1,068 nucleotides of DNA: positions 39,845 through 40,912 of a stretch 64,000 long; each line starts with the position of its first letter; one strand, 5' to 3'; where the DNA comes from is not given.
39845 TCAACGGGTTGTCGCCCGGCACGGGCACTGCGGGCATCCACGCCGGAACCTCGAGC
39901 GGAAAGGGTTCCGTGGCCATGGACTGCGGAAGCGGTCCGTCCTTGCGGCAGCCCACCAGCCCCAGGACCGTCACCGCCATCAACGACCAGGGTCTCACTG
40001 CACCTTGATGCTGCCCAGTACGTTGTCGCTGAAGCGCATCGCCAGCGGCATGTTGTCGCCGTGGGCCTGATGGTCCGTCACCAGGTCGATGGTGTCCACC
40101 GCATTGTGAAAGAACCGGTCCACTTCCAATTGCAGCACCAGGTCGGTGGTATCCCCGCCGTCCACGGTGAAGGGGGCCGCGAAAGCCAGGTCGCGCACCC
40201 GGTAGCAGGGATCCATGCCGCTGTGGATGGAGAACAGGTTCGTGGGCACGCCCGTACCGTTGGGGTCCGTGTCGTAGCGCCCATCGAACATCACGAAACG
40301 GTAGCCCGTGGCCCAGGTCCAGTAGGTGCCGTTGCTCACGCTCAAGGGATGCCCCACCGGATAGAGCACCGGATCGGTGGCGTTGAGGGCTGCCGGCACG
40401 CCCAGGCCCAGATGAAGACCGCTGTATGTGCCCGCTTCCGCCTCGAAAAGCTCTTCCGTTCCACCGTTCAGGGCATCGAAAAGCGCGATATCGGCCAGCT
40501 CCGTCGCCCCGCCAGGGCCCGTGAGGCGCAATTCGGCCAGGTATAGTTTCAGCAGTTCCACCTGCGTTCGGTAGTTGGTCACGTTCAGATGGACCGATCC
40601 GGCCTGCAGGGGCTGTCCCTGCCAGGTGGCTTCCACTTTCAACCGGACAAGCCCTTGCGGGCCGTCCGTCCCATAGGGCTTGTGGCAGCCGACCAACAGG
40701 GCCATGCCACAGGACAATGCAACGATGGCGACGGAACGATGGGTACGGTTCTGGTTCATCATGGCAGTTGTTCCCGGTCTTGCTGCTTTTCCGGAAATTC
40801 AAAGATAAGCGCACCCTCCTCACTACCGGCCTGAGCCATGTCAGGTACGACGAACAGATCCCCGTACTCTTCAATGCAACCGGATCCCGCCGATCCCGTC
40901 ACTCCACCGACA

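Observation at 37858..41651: Duplicated lipoprotein pair upstream of two di-heme cytochrome-c peroxidases: a P-P-H-H MbnP/MbnH-like copper-related cluster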

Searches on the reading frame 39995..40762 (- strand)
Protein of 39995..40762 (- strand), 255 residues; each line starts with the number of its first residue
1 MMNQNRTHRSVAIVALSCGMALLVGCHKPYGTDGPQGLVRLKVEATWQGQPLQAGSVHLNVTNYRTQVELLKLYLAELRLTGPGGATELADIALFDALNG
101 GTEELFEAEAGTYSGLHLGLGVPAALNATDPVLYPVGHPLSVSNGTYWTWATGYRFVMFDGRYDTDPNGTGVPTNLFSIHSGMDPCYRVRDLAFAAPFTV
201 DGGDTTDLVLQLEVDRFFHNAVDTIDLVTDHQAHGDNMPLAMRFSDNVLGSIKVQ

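Call 4: search_protein_families(library=pfam, proteins=[window:39995-40762:-], max_evalue=1)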
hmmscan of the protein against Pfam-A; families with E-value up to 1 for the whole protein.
window:39995-40762:- (255 aa): 1 family
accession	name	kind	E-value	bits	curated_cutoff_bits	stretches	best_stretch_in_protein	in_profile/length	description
PF20243.3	MbnP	-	6.1e-27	95.2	27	1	38-223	3-180/189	MbnP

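Call 5: search_protein_families(library=ncbifam, proteins=[window:39995-40762:-], max_evalue=1)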
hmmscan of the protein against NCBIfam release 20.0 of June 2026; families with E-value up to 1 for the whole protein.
window:39995-40762:- (255 aa): 1 family
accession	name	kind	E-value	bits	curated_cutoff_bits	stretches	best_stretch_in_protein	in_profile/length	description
TIGR04052.2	MbnP_like_WxW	equivalog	1.2e-11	44.5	140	1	108-187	95-166/257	MbnP family copper-binding protein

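Call 12: search_solved_structures(query=window:39995-40762:-, max_evalue=10, show_alignments=3)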
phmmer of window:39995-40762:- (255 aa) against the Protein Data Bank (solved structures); distinct sequences matched with E-value up to 10: 2.
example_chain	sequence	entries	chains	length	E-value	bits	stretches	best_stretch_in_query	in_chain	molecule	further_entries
8z82_C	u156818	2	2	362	0.76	12.5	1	7-30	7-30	Photosynthetic reaction center cytochrome c subunit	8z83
5j4a_A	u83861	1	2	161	1.4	11.6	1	199-247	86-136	tRNA nuclease CdiA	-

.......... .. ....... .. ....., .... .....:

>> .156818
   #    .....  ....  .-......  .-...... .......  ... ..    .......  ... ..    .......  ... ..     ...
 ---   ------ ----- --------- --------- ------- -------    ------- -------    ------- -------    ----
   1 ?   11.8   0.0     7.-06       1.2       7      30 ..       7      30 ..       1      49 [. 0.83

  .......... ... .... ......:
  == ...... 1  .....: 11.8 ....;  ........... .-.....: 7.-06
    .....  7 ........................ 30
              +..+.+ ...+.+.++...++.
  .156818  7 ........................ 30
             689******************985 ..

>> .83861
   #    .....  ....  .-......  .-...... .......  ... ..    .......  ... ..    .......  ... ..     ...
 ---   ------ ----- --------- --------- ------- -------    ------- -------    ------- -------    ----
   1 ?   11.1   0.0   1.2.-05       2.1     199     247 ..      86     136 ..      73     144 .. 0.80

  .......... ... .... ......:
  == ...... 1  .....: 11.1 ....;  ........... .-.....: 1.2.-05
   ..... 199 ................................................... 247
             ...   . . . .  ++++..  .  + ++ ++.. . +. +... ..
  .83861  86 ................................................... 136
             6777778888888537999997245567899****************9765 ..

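Call 17: find_homologous_proteins(query=window:39995-40762:-, max_evalue=0.001)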
Query window:39995-40762:- (255 aa): 54 proteins with E <= 0.001 among 1897 candidates.
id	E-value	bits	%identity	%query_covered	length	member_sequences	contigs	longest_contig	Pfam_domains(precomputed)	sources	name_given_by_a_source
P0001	1.5e-171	587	100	100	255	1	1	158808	PF20243.4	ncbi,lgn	-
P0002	1.1e-139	482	85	94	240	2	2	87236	PF20243.4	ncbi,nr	ncbi:MAG: hypothetical protein IT228_03205 [Flavobacteriales bacterium]|nr:hypothetical protein [Fla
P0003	1.5e-130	452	82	91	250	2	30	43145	PF20243.4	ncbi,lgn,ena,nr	ncbi:MAG: hypothetical protein JNJ64_04150 [Flavobacteriales bacterium]|nr:hypothetical protein [Fla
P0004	2.0e-130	452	80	95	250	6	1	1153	PF20243.4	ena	-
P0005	1.0e-129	450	81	90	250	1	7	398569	PF20243.4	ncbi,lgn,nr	ncbi:MAG: hypothetical protein IT228_03200 [Flavobacteriales bacterium]|nr:hypothetical protein [Fla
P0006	1.6e-129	449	77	98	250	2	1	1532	PF20243.4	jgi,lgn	jgi:hypothetical protein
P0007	8.8e-129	447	78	98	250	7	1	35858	PF20243.4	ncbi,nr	ncbi:MAG: hypothetical protein IT227_06460 [Flavobacteriales bacterium]|nr:hypothetical protein [Fla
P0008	5.9e-127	441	77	96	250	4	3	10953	PF20243.4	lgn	-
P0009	2.7e-117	409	72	91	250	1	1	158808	PF20243.4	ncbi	-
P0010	3.6e-84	300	70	74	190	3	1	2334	PF20243.4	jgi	-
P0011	2.1e-80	288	52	95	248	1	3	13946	PF20243.4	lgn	-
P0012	9.0e-75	270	51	97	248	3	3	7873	PF20243.4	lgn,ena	-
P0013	1.3e-71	259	51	93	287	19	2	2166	PF20243.4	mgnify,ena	mgnify:CR=1 FL=1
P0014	2.8e-70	255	47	97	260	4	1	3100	PF20243.4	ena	-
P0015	3.9e-69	251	52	85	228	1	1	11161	PF20243.4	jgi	jgi:hypothetical protein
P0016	1.9e-68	249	52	87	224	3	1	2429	PF20243.4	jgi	-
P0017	7.2e-68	247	49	86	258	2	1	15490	PF20243.4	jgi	-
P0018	3.4e-67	245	48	92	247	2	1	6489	PF20243.4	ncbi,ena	-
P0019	2.0e-66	242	48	95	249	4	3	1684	PF20243.4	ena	-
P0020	6.5e-66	241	47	91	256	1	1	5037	PF20243.4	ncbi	-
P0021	6.8e-66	241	50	89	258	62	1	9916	PF20243.4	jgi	jgi:hypothetical protein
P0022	2.7e-63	232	48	97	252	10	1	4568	PF20243.4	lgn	-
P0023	4.9e-63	231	44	100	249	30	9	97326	PF20243.4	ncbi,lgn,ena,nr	ncbi:MAG TPA: hypothetical protein P5027_00155 [Flavobacteriales bacterium]|nr:hypothetical protein 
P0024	5.1e-61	225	44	100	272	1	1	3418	PF20243.4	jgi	jgi:hypothetical protein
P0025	6.9e-61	224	44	91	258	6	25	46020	PF20243.4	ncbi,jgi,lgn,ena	-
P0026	2.1e-60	223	48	85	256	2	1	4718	PF20243.4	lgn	-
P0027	4.1e-60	222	46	95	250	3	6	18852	PF20243.4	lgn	-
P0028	8.1e-60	221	45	91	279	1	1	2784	PF20243.4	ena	-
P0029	3.9e-59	218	44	93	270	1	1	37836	PF20243.4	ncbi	-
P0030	3.9e-59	218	46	86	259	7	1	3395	PF20243.4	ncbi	-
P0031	7.0e-59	218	46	86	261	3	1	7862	PF20243.4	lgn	-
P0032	1.5e-58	216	43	97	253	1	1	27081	PF20243.4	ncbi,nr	ncbi:MAG: hypothetical protein KDB88_12670 [Flavobacteriales bacterium]|nr:hypothetical protein [Fla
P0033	9.3e-58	214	45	86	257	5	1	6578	PF20243.4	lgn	-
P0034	2.1e-57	213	45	90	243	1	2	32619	PF20243.4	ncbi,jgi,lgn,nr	ncbi:MAG: hypothetical protein RBT71_00170 [Flavobacteriales bacterium]|jgi:hypothetical protein|nr:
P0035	6.0e-57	211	44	88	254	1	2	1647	PF20243.4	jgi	-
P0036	4.8e-56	208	44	86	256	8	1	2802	PF20243.4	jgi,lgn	jgi:hypothetical protein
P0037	4.8e-56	208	44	85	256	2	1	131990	PF20243.4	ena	-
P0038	1.5e-55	207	42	97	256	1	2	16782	PF20243.4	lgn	-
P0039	5.0e-55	205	42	96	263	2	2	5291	PF20243.4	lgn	-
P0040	6.7e-55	205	45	86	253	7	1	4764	PF20243.4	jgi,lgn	jgi:hypothetical protein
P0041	5.6e-54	201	47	82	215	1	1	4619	PF20243.4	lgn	-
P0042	9.5e-54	201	44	86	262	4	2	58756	PF20243.4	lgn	-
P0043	1.1e-53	201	44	86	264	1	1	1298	PF20243.4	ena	-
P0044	2.1e-53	200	45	86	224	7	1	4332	PF20243.4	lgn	-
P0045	4.8e-53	198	45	95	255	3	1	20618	PF20243.4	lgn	-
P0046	9.8e-53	197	40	96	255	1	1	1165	PF20243.4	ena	-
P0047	1.4e-51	194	42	86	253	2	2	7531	PF20243.4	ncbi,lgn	-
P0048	1.9e-51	193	43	94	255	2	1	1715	PF20243.4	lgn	-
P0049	1.3e-50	190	40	97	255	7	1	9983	PF20243.4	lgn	-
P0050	1.4e-50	190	42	87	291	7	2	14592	PF20243.4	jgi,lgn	jgi:hypothetical protein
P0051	8.9e-46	175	39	95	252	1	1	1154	PF20243.4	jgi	jgi:hypothetical protein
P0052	2.1e-44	170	38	93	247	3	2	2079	PF20243.4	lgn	-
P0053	2.0e-35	141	36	87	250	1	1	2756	PF20243.4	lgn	-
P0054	1.5e-7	49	27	80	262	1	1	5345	PF20243.4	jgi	jgi:hypothetical protein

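Call 19: search_solved_structures(query=A1, max_evalue=10, show_alignments=3)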
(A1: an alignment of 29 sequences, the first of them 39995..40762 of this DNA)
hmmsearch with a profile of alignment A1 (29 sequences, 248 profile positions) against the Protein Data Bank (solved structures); distinct sequences matched with E-value up to 10: 32.
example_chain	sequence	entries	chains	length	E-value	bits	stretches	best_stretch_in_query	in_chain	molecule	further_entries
7l6g_A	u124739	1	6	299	0.029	17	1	81-153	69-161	Metallo-mystery pair system four-Cys motif protein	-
1rcw_A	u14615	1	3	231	0.3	13.7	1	27-126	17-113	CT610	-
8va9_A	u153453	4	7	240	0.3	13.6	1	27-126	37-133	4-aminobenzoate synthase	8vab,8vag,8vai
1c7h_A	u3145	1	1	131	0.75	12.3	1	17-74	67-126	DELTA-5-3-KETOSTEROID ISOMERASE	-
6f50_A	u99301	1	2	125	0.8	12.3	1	17-73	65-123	Steroid Delta-isomerase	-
5d82_A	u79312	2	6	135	0.81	12.2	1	17-74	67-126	Delta(5)-3-ketosteroid isomerase | Steroid Delta-isomerase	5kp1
3sed_A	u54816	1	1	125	0.82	12.2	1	17-73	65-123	Steroid Delta-isomerase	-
5kp4_A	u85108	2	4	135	0.82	12.2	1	17-74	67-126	Steroid Delta-isomerase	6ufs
5d83_A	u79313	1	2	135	0.83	12.2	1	17-74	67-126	Delta(5)-3-ketosteroid isomerase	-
5d81_A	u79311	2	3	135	0.83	12.2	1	17-74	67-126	Delta(5)-3-ketosteroid isomerase | Steroid Delta-isomerase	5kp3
3ipt_A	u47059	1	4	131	0.84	12.2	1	17-74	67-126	Steroid Delta-isomerase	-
7ry4_A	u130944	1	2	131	0.86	12.2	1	17-74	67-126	Steroid Delta-isomerase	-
1dmm_A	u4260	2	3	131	0.86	12.2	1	17-74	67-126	STEROID DELTA-ISOMERASE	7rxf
4k1v_A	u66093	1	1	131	0.86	12.1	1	17-74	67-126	Steroid Delta-isomerase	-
1dmn_A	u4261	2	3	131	0.86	12.1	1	17-74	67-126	STEROID DELTA-ISOMERASE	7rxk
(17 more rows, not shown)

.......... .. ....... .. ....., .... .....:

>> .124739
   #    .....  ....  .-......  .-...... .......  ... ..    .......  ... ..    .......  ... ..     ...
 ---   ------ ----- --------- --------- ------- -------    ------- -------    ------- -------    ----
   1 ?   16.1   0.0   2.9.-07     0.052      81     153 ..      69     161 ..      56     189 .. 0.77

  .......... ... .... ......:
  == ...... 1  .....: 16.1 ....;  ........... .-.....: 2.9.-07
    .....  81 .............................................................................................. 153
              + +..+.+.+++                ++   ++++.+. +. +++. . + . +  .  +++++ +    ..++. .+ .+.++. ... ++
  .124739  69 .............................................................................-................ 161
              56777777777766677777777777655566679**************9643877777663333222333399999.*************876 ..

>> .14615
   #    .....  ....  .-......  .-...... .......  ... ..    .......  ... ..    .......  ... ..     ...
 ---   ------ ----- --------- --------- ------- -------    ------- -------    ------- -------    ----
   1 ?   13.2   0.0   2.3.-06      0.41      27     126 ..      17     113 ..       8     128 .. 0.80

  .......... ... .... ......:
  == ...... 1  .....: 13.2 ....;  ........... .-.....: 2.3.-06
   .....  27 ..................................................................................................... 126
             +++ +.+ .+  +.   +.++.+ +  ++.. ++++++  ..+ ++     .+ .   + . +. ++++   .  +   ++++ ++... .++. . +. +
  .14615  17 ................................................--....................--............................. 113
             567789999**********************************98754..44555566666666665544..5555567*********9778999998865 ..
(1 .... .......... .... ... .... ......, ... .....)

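Call 31: find_related_loci(query=A1, collection=genome_contigs, flank=7000)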
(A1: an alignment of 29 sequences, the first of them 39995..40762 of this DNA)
Query A1 (255 aa) in genome_contigs; peptide patterns used: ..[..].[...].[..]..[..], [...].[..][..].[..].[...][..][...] (x = any residue, [..] = any of these).
159 stretches matched a pattern; 118 encode a relative of the query (tblastn E <= 1e-3); the best 80 are kept; 80 distinct loci.
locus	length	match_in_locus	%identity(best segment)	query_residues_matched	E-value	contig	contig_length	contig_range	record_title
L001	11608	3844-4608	84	1-255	8e-149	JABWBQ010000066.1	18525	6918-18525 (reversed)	MAG: Flavobacteriales bacterium isolate MAG_34 scaffold_3155, whole genome shotgun sequence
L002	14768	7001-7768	78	3-255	8e-133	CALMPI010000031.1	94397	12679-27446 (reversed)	MAG TPA_asm: uncultured Flavobacteriales bacterium isolate SRR2107183_bin.102_CONCOCT_v1.1_MAG genome assembly, contig:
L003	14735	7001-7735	78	9-255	2e-131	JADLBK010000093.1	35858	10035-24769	MAG: Flavobacteriales bacterium isolate SJ163 c_000000606714, whole genome shotgun sequence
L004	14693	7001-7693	82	25-255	7e-131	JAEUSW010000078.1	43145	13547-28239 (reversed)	MAG: Flavobacteriales bacterium isolate new MAG-313 k141_1698416, whole genome shotgun sequence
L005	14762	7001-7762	64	2-255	2e-112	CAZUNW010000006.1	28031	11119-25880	MAG TPA_asm: uncultured Chryseobacterium sp. isolate SRP193358_co1_73 genome assembly, contig: NODE_3719_length_28031_co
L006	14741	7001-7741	52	8-255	1e-81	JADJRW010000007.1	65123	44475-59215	MAG: Flavobacteriales bacterium isolate Hade_18-Q3-R52-61_BATAC.255 tig00015650-10-654040, whole genome shotgun sequence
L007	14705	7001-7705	51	19-255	2e-75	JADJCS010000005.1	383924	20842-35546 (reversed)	MAG: Flavobacteriales bacterium isolate Aved_18-Q3-R54-62_BATAC.626 tig00009287-10-3855500, whole genome shotgun sequenc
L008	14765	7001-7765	46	9-255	6e-74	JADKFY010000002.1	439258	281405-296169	MAG: Flavobacteriales bacterium isolate Ribe_18-Q3-R11-54_BAT3C.418 tig00002525-10-4389410, whole genome shotgun sequenc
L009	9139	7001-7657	50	37-255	2e-72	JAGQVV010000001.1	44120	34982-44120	MAG: Flavobacteriales bacterium isolate HKST-UBA112 2012-05-30_1_(paired)_contig_187, whole genome shotgun sequence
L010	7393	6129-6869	44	13-254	2e-69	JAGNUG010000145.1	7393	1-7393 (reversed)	MAG: Flavobacteriales bacterium isolate Go_SlAct_bin_193 Go_SlAct_56640_length_7393_cov_5.535783, whole genome shotgun s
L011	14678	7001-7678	50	29-254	3e-68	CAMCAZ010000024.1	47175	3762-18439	MAG: Chryseobacterium gleum isolate ZE-13nov19-170 genome assembly, contig: ZE-13nov19-C673, whole genome shotgun sequen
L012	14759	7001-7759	46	5-255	4e-67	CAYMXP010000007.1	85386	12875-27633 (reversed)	MAG TPA_asm: uncultured Chryseobacterium sp. isolate SRP173033_co3_12 genome assembly, contig: NODE_196_length_85386_cov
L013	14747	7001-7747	43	9-255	8e-67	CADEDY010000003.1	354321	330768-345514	MAG: uncultured Bacteroidetes bacterium isolate Bacteroidetes sp. RBC078 genome assembly, contig: MAG078_3, whole genome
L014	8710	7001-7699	45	25-255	2e-66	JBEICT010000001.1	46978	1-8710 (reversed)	MAG: Flavobacteriales bacterium isolate Sample-101-S75-bin-153 Sample_101_S75-bin_153-k141_583855, whole genome shotgun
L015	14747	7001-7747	44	2-255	7e-66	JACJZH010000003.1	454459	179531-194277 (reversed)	MAG: Flavobacteriales bacterium isolate HK-STAS-BACT-59 HK-STAS-BACT-59_3, whole genome shotgun sequence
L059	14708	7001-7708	36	19-255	3e-47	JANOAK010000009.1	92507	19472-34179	MAG: Flavobacteriales bacterium isolate VAR_18_metabat_312 VAR_18_k141_3119930, whole genome shotgun sequence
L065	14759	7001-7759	35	10-253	1e-43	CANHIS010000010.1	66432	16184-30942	MAG: Bacteroidetes bacterium isolate RE-26jul17-123 genome assembly, contig: RE-26jul17-C387, whole genome shotgun seque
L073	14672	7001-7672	34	37-254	6e-37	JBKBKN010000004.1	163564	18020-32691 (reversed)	MAG: Flavobacteriales bacterium isolate 21H_022.bin.15 NODE_4_length_163564_cov_6.062341, whole genome shotgun sequence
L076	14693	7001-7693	33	29-254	4e-35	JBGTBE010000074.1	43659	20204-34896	MAG: Cryomorpha sp. isolate JTS-AC9 k141_2556413, whole genome shotgun sequence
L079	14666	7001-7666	31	37-253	1e-30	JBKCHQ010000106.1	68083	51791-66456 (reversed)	MAG: Bacteroidia bacterium isolate samp_512_metabat2_52 samp_512_387463, whole genome shotgun sequence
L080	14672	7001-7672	33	37-255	1e-28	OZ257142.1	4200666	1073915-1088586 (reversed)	MAG: Bacteroidia bacterium isolate f8844648-92d0-4f52-a419-15c143df4b1a genome assembly, chromosome: 1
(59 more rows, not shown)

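Call 34: predict_structure(alignment_id=A1)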
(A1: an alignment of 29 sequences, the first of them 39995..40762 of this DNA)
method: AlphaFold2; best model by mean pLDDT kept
length: 255 residues; sequences in the alignment: 29
mean_pLDDT: 91.7   pTM: 0.83
mean pLDDT of the five models: 91.7, 91.4, 89.6, 88.0, 87.9
residues with pLDDT >= 90: 210; 70-90: 24; 50-70: 16; < 50: 5
segments of 3 or more residues with pLDDT < 50: 1-3
pLDDT, mean of each block of 10 residues (from residue 1): 54 78 61 80 98 96 98 98 95 97 96 98 94 95 90 92 98 98 95 96 96 98 96 94 97 96
secondary structure, 60 per line:
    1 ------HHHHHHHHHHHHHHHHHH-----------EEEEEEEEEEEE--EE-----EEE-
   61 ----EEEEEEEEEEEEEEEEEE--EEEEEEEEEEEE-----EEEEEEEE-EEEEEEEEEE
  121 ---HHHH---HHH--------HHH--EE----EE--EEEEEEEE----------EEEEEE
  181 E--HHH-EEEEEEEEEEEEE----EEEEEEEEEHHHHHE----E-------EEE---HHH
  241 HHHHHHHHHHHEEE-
elements in order: H7-24 E36-47 E57-59 E65-82 E85-96 E102-109 E111-120 H124-127 E157-164 E175-181 E188-200 E205-213 H214-218 E232-234 H238-251 E252-254

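Call 39: fold_search(model_id=the predicted structure, library=pdb)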
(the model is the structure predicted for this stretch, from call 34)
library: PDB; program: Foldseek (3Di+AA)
matches with E <= 10: 498; with E <= 0.001: 6
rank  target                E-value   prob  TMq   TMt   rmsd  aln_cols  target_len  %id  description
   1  7l6g_B                1.8e-09  1.00  0.48  0.43   7.4       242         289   18  MbnP from Methylosinus trichosporium (released 2021-05-26)
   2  7l6g_C                1.9e-09  1.00  0.55  0.49   7.2       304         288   16  MbnP from Methylosinus trichosporium (released 2021-05-26)
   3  7l6g_E                4.4e-09  1.00  0.53  0.46   8.1       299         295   17  MbnP from Methylosinus trichosporium (released 2021-05-26)
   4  7l6g_F                4.4e-09  1.00  0.52  0.46   8.2       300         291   18  MbnP from Methylosinus trichosporium (released 2021-05-26)
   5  7l6g_D                1.1e-08  1.00  0.52  0.47   8.2       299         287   17  MbnP from Methylosinus trichosporium (released 2021-05-26)
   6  7l6g_A                1.9e-08  1.00  0.52  0.46   8.3       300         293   17  MbnP from Methylosinus trichosporium (released 2021-05-26)
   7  7djl_C                1.3e-02  0.38  0.18  0.11  10.5       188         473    9  Structure of four truncated and mutated forms of quenching protein (released 2022-06-08)
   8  7djl_B                1.9e-02  0.38  0.18  0.12   9.6       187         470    9  Structure of four truncated and mutated forms of quenching protein (released 2022-06-08)
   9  4ecn                  4.5e-02  0.54  0.19  0.08  10.2       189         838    8  Crystal structure of a leucine-rich repeat protein (BT_0210) from Bacteroides thetaiotaomicron VPI-5482 at 2.80 A resolu (released 2012-05-23)
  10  3t2l                  4.8e-02  0.14  0.14  0.13  13.3       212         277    7  Crystal structure of a Putative cell adhesion protein (BF1858) from Bacteroides fragilis NCTC 9343 at 2.33 A resolution (released 2011-08-10)
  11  5ek8                  1.1e-01  0.21  0.20  0.09  17.9       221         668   12  Crystal structure of a 9R-lipoxygenase from Cyanothece PCC8801 at 2.7 Angstroms (released 2015-12-23)
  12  6z5u_F                1.2e-01  0.11  0.15  0.19  19.6       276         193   11  Cryo-EM structure of the A. baumannii MlaBDEF complex bound to APPNHP (released 2021-05-05)
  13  6xbd_D                1.5e-01  0.18  0.11  0.19  14.5       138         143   12  Cryo-EM structure of MlaFEDB in nanodiscs with phospholipid substrates (released 2020-07-01)
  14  1tmx_A                1.7e-01  0.08  0.15  0.14  25.1       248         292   13  Crystal structure of hydroxyquinol 1,2-dioxygenase from Nocardioides Simplex 3E (released 2005-03-22)
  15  3mi1_M                1.8e-01  0.15  0.16  0.17  10.8       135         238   12  Axial Ligand Swapping In Double Mutant Maintains Intradiol-cleavage Chemistry in Protocatechuate 3,4-Dioxygenase (released 2011-04-27)
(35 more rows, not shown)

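Call 40: find_encoding_contigs(protein=P0001, flank=10000, max_places=2)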
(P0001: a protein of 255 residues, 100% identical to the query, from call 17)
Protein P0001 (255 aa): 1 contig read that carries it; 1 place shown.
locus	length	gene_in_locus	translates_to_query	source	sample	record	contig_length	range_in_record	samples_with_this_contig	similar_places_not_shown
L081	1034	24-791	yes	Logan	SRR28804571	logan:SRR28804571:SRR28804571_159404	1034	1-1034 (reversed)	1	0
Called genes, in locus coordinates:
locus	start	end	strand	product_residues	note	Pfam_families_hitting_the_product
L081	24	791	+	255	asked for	PF20243:MbnP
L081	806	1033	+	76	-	?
